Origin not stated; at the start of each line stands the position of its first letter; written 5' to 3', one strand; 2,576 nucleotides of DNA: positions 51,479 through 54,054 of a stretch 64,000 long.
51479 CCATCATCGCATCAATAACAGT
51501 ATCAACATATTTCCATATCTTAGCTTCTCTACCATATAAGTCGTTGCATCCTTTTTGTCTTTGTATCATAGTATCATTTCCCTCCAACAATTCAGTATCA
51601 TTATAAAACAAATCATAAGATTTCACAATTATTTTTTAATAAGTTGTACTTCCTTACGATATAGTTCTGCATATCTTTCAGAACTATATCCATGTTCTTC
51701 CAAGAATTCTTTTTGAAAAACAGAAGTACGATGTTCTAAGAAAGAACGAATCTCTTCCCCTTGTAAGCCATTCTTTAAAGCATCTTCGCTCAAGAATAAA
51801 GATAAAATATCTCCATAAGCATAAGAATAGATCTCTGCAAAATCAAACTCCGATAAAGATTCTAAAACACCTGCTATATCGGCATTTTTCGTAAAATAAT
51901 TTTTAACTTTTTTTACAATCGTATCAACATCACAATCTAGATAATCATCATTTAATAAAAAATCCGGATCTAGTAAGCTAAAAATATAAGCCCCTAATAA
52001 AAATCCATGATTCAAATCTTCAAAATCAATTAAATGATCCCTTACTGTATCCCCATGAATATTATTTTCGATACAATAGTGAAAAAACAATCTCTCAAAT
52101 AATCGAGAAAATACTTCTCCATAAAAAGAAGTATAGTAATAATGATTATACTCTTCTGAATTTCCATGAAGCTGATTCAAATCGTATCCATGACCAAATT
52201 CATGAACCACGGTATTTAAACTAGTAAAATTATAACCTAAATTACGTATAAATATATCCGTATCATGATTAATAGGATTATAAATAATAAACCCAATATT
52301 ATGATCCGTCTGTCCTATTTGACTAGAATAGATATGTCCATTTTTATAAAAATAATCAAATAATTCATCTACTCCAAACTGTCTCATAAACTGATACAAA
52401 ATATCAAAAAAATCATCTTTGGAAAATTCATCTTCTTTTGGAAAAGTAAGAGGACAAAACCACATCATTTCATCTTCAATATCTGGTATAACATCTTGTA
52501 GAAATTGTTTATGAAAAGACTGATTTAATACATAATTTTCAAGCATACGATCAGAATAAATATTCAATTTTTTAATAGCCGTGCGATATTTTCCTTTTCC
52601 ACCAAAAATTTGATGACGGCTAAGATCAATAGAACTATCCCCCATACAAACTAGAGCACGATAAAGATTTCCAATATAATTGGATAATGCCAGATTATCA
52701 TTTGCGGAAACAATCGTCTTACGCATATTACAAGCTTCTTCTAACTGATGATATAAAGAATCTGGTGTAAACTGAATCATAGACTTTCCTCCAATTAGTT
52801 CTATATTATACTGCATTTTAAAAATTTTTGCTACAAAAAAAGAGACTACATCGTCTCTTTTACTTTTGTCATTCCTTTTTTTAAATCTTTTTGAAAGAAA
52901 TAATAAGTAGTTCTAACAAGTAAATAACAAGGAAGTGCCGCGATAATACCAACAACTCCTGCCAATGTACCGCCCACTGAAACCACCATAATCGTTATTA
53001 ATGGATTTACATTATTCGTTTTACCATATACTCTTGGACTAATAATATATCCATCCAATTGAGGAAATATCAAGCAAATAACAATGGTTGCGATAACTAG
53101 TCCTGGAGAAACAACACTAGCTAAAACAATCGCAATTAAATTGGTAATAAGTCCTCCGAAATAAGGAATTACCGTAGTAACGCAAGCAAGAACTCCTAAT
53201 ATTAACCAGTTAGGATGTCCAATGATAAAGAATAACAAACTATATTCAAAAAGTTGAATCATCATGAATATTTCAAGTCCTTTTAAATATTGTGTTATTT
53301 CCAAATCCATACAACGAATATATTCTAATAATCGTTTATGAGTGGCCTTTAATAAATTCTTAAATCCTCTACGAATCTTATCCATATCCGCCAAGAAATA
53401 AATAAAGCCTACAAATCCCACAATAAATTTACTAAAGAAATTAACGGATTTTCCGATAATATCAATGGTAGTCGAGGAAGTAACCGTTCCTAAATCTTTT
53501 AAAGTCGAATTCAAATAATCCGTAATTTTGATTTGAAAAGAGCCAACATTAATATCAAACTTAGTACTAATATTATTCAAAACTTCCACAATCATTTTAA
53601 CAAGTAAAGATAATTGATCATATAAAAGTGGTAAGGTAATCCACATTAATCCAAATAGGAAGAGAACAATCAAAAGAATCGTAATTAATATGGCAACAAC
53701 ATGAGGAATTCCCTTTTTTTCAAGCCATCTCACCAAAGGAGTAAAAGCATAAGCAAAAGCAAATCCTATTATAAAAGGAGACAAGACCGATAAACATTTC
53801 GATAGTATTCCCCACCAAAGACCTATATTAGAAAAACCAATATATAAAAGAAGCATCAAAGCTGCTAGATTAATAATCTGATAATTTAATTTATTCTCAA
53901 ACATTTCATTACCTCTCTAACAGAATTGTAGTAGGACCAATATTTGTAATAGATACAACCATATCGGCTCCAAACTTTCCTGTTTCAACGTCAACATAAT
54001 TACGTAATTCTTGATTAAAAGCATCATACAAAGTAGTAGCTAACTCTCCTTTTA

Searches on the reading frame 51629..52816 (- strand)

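Call 46: search_protein_families(library=pfam, proteins=[window:51629-52816:-], max_evalue=0.001)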
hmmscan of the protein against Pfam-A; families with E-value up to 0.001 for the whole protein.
window:51629-52816:- (395 aa): 1 family
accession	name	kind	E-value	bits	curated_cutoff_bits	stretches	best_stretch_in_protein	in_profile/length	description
PF01432.26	Peptidase_M3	-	1.2e-06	28.7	27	1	198-376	239-442/457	Peptidase family M3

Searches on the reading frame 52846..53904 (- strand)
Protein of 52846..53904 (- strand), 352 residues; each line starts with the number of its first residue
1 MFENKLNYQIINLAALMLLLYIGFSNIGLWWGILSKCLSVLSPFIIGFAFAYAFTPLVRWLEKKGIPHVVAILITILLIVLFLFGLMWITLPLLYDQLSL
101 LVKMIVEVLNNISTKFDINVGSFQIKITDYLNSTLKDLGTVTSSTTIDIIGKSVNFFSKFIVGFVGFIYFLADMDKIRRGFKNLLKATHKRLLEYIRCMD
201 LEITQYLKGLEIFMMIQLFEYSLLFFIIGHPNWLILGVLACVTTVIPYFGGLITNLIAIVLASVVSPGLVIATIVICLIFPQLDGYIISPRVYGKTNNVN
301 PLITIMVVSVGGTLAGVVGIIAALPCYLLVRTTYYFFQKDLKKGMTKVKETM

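Call 46: search_protein_families(library=pfam, proteins=[window:52846-53904:-], max_evalue=0.001)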
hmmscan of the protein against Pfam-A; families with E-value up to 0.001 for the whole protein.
window:52846-53904:- (352 aa): 1 family
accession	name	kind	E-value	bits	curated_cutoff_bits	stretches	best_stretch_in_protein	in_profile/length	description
PF01594.21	AI-2E_transport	-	8.7e-42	143.9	34.3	1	18-334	2-323/327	AI-2E family transporter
